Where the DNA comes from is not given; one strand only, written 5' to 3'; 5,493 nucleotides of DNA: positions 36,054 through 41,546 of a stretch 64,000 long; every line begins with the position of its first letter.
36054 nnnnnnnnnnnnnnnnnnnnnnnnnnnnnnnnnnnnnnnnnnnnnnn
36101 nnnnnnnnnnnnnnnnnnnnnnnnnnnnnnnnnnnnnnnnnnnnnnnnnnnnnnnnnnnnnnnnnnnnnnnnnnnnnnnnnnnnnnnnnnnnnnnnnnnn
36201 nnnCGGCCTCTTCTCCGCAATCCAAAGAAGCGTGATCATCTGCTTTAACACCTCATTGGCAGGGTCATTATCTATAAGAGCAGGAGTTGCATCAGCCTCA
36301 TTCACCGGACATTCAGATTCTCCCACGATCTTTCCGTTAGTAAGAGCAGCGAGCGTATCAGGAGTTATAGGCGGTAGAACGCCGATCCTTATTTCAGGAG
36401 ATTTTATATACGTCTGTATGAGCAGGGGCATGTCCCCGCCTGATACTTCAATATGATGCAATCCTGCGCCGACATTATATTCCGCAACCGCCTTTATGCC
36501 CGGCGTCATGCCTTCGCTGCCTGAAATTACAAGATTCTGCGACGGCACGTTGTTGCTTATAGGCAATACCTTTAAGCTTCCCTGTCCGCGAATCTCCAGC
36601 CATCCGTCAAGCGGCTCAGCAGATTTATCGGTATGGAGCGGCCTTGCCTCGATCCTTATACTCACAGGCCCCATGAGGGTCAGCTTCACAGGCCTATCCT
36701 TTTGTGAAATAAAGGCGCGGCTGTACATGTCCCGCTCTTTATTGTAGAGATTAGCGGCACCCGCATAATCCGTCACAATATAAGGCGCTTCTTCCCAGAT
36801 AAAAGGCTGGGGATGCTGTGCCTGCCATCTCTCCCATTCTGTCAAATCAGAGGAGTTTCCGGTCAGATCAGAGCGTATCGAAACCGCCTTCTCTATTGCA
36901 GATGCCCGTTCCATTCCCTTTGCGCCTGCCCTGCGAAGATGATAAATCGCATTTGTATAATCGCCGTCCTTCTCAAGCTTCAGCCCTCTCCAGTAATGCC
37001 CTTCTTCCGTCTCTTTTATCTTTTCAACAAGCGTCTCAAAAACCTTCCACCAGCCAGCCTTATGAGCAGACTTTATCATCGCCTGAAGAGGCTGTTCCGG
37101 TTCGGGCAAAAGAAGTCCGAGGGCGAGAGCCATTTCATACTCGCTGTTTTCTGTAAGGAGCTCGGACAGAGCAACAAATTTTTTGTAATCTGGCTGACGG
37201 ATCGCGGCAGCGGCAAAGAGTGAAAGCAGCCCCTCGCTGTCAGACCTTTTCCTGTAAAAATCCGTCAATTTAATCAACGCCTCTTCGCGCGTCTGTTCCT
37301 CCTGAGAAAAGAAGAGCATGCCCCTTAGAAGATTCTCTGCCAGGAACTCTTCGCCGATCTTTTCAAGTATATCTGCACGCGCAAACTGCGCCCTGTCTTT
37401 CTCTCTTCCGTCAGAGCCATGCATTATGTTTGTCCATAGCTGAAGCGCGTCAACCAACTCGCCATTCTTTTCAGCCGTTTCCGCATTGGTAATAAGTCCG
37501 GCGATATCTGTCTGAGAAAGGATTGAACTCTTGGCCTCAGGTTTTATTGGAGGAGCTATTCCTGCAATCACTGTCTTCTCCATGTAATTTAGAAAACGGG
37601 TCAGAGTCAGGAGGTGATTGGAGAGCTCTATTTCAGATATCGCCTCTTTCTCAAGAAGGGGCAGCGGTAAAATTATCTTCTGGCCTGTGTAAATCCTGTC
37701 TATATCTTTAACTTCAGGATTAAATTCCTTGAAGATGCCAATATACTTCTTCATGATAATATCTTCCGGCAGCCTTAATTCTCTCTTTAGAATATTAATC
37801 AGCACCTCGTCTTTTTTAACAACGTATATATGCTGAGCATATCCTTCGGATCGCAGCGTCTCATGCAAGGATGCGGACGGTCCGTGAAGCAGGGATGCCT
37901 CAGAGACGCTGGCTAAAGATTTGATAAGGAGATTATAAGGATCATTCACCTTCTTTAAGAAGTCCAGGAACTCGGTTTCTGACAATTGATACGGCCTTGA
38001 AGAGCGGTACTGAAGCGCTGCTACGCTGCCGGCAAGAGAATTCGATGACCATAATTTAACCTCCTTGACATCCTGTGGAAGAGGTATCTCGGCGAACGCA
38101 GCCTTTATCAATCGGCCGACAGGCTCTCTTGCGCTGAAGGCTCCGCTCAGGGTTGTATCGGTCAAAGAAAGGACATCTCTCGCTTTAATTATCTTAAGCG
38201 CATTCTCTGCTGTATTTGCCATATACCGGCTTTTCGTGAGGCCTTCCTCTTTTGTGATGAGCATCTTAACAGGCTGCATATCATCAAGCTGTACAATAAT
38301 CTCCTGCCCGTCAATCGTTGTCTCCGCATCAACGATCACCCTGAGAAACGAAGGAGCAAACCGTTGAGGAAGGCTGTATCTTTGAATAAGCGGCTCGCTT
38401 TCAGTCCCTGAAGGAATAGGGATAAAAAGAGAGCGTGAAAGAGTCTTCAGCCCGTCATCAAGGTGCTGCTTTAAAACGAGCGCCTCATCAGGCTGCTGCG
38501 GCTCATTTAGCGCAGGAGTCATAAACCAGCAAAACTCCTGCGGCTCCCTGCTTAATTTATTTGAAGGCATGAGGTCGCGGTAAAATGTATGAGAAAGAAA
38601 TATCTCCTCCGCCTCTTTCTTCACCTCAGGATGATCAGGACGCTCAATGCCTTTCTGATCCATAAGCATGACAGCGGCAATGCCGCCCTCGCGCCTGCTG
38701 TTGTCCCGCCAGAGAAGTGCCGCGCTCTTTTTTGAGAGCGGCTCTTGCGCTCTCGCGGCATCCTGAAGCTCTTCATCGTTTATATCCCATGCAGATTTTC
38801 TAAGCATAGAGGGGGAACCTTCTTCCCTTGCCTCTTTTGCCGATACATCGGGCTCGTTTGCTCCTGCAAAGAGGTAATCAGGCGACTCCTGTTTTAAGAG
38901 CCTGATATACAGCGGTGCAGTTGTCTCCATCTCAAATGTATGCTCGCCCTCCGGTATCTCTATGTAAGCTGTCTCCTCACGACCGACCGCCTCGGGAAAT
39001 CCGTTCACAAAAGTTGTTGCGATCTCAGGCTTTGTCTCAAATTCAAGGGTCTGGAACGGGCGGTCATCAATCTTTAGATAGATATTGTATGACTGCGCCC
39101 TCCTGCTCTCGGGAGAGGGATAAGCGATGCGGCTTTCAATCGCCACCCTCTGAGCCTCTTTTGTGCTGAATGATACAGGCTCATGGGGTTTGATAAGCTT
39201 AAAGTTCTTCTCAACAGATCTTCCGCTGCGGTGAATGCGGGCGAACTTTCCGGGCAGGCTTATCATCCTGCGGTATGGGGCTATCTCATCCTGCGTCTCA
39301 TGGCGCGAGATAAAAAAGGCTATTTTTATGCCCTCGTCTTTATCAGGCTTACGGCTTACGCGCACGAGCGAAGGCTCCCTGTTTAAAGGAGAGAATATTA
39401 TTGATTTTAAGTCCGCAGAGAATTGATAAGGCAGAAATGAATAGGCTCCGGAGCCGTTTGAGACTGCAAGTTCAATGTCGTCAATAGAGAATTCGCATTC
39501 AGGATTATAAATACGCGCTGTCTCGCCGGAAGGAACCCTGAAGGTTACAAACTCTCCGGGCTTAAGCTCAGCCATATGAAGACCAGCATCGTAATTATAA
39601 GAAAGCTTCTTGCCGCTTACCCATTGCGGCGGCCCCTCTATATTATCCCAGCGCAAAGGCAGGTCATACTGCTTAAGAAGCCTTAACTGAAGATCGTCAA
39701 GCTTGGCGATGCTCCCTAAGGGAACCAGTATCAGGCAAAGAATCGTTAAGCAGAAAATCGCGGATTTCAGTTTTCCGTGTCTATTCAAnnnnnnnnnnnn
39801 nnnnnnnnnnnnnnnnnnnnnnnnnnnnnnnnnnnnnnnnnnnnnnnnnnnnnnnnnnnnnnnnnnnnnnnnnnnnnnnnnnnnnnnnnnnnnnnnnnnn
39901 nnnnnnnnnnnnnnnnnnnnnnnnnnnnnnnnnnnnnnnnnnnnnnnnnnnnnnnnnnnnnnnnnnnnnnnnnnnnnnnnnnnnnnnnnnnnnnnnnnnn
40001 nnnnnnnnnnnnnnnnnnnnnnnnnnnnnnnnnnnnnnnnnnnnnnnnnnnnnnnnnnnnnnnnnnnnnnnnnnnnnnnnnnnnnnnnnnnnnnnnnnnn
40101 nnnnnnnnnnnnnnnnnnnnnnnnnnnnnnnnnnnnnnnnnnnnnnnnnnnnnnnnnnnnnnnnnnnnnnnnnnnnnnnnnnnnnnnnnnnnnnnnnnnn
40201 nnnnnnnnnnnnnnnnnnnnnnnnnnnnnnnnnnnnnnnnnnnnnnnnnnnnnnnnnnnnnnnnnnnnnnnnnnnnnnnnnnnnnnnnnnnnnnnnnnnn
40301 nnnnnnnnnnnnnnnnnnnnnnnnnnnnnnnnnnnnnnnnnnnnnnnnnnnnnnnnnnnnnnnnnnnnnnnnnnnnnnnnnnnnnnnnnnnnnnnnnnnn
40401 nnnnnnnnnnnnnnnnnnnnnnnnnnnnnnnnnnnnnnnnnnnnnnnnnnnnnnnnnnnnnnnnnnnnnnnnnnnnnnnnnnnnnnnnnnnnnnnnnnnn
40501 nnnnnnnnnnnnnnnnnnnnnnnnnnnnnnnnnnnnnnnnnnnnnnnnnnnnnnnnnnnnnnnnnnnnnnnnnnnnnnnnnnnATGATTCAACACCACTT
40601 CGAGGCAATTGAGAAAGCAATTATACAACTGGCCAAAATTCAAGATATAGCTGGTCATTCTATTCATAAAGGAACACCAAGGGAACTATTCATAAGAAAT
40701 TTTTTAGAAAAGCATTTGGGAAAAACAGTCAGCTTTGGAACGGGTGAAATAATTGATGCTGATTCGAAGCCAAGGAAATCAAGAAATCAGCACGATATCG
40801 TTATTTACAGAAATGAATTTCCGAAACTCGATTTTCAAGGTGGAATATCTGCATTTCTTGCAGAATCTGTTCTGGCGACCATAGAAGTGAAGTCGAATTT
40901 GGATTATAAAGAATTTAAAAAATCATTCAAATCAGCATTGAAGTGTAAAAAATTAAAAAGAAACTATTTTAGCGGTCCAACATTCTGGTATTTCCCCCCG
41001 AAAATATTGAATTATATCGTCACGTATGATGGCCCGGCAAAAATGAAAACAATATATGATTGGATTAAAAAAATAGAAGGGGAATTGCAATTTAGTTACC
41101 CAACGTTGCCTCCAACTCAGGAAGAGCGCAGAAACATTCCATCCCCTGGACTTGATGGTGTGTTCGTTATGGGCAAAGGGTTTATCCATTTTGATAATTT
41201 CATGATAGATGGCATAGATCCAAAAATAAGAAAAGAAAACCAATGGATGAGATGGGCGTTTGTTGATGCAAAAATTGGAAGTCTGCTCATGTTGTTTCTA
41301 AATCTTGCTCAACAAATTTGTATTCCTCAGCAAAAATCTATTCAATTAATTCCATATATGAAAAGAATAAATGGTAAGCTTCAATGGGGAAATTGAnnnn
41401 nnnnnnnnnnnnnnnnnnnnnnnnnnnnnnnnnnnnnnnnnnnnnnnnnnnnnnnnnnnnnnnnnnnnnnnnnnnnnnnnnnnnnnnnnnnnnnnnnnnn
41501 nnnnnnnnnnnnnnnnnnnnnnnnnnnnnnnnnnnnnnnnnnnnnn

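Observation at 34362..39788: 1808-aa secreted TPR/LysM-like protein with beta-rich C-terminus as candidate polymer export scaffold/porin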

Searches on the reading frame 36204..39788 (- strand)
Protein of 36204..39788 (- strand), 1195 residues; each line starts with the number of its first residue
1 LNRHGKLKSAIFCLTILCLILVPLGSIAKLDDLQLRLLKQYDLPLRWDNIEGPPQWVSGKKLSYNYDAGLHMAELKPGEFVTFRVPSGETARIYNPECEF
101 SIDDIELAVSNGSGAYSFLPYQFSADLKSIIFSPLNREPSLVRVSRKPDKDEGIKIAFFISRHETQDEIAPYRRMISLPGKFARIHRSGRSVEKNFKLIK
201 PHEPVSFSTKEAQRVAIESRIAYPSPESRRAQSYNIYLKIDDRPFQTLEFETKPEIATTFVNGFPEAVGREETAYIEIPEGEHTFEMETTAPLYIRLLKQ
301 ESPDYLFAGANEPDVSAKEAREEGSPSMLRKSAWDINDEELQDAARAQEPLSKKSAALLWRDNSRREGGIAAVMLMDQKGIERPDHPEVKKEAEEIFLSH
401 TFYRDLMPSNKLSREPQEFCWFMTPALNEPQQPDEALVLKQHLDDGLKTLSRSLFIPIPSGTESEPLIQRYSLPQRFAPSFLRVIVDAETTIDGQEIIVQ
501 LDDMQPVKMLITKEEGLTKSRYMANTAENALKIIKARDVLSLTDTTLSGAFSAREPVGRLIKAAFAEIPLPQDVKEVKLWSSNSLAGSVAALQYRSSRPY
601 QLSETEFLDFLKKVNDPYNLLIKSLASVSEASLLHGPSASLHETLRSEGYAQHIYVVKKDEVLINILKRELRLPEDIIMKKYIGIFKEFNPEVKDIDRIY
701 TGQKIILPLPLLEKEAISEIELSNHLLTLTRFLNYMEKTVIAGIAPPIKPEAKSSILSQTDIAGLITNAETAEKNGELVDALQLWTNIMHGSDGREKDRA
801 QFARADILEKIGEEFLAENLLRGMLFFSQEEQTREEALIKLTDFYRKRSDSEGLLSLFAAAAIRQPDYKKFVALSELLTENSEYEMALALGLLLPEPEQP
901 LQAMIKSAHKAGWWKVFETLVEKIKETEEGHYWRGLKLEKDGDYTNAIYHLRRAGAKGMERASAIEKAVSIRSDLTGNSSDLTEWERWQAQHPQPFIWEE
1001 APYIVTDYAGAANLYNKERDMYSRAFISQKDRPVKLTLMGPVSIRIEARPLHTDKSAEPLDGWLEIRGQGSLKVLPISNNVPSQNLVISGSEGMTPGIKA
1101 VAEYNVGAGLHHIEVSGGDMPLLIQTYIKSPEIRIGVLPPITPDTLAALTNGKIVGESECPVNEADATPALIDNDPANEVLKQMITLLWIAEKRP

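Call 45: predict_structure(alignment_id=A3)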
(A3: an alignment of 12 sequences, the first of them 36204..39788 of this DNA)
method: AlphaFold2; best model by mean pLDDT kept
length: 1195 residues; sequences in the alignment: 12
mean_pLDDT: 73.3   pTM: 0.50
mean pLDDT of the five models: 73.3, 71.5, 69.5, 67.4, 64.0
residues with pLDDT >= 90: 186; 70-90: 602; 50-70: 215; < 50: 192
segments of 3 or more residues with pLDDT < 50: 1-5, 28-43, 164-169, 303-356, 361-367, 384-387, 539-544, 546-554, 598-600, 630-651, 749-753, 1152-1195
pLDDT, mean of each block of 10 residues (from residue 1): 48 68 50 43 66 87 89 93 86 90 86 83 86 75 89 91 54 78 77 83 87 86 64 83 83 71 82 82 89 89 44 38 35 33 35 47 44 61 52 57 68 65 76 57 65 82 74 61 86 87 87 72 72 62 47 57 83 78 72 68 66 82 71 41 42 71 80 75 74 79 73 55 73 84 62 65 89 89 88 83 90 85 86 90 88 90 88 92 90 91 91 86 83 89 88 90 89 73 82 84 83 65 79 89 91 76 87 86 69 77 86 90 91 79 65 37 31 33 38 33
secondary structure, 60 per line:
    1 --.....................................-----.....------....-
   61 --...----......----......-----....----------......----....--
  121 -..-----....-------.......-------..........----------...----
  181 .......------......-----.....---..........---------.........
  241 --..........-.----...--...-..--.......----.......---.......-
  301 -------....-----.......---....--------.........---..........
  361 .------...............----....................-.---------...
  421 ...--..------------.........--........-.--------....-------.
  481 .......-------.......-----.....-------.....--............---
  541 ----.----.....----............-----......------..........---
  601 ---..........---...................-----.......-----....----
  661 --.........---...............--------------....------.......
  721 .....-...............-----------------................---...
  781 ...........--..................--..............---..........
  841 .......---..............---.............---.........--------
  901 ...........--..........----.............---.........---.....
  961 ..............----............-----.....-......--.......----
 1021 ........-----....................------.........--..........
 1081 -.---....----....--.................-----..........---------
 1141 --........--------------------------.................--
elements in order (helices of 4 or more, strands of 3 or more residues): H3-39 E45-49 E56-59 E63-65 E70-75 E80-85 E91-94 E105-110 E115-118 E129-132 E140-146 E154-163 E174-176 E181-187 E194-199 E205-209 E213-222 E232-240 E243-252 E259-261 E264-266 E272-278 E283-289 E293-299 H308-311 H317-323 H327-330 H339-347 H351-361 H368-382 H387-400 E401-406 E418-423 H440-448 E451-458 E469-472 E480-487 E495-501 E507-511 H526-537 H550-554 E559-570 E576-581 E588-597 H604-613 H617-635 H641-647 E653-656 H663-671 H675-689 E704-707 H714-725 H727-741 H759-774 H778-791 H794-811 H814-827 H831-847 H851-864 H868-880 H884-892 H901-911 H914-923 H928-940 H944-952 H956-974 H979-990 E996-1000 E1005-1007 E1010-1016 E1021-1028 E1034-1053 E1060-1068 E1071-1080 E1086-1089 E1094-1097 E1100-1116 E1122-1131 H1143-1150 H1177-1193

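Call 76: search_solved_structures(query=A3, max_evalue=5)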
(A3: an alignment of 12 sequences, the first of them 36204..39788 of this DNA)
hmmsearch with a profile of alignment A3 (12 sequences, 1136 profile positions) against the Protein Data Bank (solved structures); distinct sequences matched with E-value up to 5: 15.
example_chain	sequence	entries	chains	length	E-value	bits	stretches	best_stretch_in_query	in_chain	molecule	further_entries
5mpq_A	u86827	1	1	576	0.0027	18.7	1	818-896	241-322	Transglycosylase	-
6fpn_B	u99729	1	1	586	0.0027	18.6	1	818-896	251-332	Putative soluble lytic murein transglycosylase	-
5o24_A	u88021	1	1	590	0.0028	18.6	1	818-896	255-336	Transglycosylase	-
5o29_A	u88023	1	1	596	0.0028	18.6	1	818-896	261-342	Transglycosylase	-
5o2n_A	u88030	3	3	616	0.0029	18.5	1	818-896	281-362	Transglycosylase | Putative soluble lytic murein transglycosylase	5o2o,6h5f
5o1j_A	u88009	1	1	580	0.0072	17.2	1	818-896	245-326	Putative soluble lytic murein transglycosylase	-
6wsm_A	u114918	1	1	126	0.28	12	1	594-692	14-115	Septin-8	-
7csq_B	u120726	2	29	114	0.3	11.9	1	742-806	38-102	Tumor necrosis factor receptor type 1-associated DEATH domain protein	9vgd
9vin_E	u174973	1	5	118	0.33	11.8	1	742-806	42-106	Tumor necrosis factor receptor type 1-associated DEATH domain protein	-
6ac0_A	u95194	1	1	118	0.33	11.8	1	742-806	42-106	Tumor necrosis factor receptor type 1-associated DEATH domain protein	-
5xme_A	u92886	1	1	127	0.39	11.5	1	742-806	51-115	Tumor necrosis factor receptor type 1-associated DEATH domain protein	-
6vl6_A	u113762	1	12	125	0.41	11.4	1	794-871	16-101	T33_dn2A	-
2mpk_A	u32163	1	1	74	0.61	10.9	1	850-906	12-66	Chitin synthase 1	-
3kd7_A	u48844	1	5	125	1.5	9.6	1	832-871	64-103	CTPR390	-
8bda_G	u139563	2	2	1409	1.8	9.3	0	845-903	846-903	Intraflagellar transport particle protein 140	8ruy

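Call 85: fold_search(model_id=the predicted structure, library=pdb)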
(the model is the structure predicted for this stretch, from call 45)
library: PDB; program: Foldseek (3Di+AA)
matches with E <= 10: 1675; with E <= 0.001: 27
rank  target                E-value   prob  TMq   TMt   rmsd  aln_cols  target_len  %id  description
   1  9h9a                  5.4e-12  1.00  0.10  0.10  33.3      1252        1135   10  native structure of the full-length pesticidal protein Cry8Ba2, from crystals formed in vivo (form 1) (released 2025-12-03)
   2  8w7n                  8.0e-11  1.00  0.09  0.10  35.6      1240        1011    9  Crystal structure of the in-cell Cry1Aa purified from Bacillus thuringiensis (released 2024-03-06)
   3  9qxq                  3.3e-09  1.00  0.10  0.11  33.4      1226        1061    9  native structure of full-length pesticidal protein Cry1Ca18 at pH9, from crystals formed in vivo (released 2026-02-11)
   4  5x7o_A                2.0e-06  1.00  0.14  0.14  15.8       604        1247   12  Crystal structure of Paenibacillus sp. 598K alpha-1,6-glucosyltransferase (released 2017-07-26)
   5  6q9f_A                2.6e-06  1.00  0.14  0.29  16.4       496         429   10  Aspartyl/Asparaginyl beta-hydroxylase (AspH) H679A in complex with Mn, NOG and Factor X peptide fragment (39mer-4Ser) (released 2020-01-15)
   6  7yb9_A                3.9e-06  1.00  0.14  0.32  20.3       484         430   12  Aspartyl/Asparaginyl beta-hydroxylase (AspH) oxygenase and TPR domains in complex with L-2-hydroxyglutarate and factor (released 2023-07-05)
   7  8re5_A                5.7e-06  1.00  0.14  0.33  20.3       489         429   11  Aspartyl/Asparaginyl beta-hydroxylase (AspH) R735Q variant in complex with Mn, 2-oxosuberate and a Factor X derived pe (released 2024-12-18)
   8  8re8_A                6.5e-06  1.00  0.13  0.30  20.4       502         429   11  Aspartyl/Asparaginyl beta-hydroxylase (AspH) R688Q variant in complex with Mn, (3R)-methyl-2-oxoglutarate and a Factor (released 2024-12-18)
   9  8re6_A                7.7e-06  1.00  0.14  0.33  20.0       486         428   12  Aspartyl/Asparaginyl beta-hydroxylase (AspH) R735Q variant in complex with Mn, 2-oxoglutarate and a Factor X derived p (released 2024-12-18)
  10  5jqy_A                8.7e-06  1.00  0.13  0.27  16.6       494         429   11  Aspartyl/Asparaginyl beta-hydroxylase (AspH)oxygenase and TPR domains in complex with manganese, N-oxalylglycine and f (released 2017-05-24)
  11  8re7_A                9.9e-06  1.00  0.14  0.32  20.0       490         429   12  Aspartyl/Asparaginyl beta-hydroxylase (AspH) R735W variant in complex with Mn, 2-oxoglutarate and a Factor X derived p (released 2024-12-18)
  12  7e6j_A                1.7e-05  1.00  0.13  0.31  20.2       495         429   12  Aspartyl/Asparaginyl beta-hydroxylase (AspH) H725A in complex with Factor X peptide fragment (39mer-4Ser) (released 2021-06-30)
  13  6yyu                  1.9e-05  1.00  0.13  0.29  19.1       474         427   12  Aspartyl/Asparaginyl beta-hydroxylase (AspH) oxygenase and TPR domains in complex with manganese and 2-oxoglutarate (released 2021-03-17)
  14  6yyy_A                3.6e-05  1.00  0.14  0.31  19.8       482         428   12  Aspartyl/Asparaginyl beta-hydroxylase (AspH) oxygenase and TPR domains in complex with manganese, 4,4-dimethyl-2-oxogl (released 2021-03-17)
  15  9ijj_l                3.9e-05  0.97  0.09  0.11  39.4       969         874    9  In situ structure of the central apparatus in mouse sperm axoneme. (released 2025-06-04)
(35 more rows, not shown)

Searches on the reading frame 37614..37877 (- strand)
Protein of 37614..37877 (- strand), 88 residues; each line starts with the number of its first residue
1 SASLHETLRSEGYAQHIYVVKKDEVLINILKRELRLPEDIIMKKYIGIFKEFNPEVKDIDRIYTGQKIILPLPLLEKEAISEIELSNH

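Call 39: search_protein_families(library=pfam, proteins=[window:37614-37877:-], max_evalue=10)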
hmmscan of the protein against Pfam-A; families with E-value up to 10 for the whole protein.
seq(88 aa): 1 family
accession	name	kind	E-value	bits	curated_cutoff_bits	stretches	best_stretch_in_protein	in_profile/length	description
PF01476.26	LysM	-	0.019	15.4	20.9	1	18-71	1-43/43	LysM domain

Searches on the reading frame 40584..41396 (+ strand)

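Call 13: search_protein_families(library=pfam, proteins=[window:40584-41396:+], max_evalue=0.1)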
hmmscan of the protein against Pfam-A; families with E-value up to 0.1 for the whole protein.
window:40584-41396:+ (270 aa): 2 families
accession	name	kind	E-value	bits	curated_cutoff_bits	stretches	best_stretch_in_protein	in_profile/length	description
PF20247.3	DUF6602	-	1.6e-19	70.2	27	1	23-124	7-104/104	Domain of unknown function (DUF6602)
PF09862.15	DUF2089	-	0.035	14.2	33.4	1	161-175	19-33/47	Domain of unknown function (DUF2089)-HTH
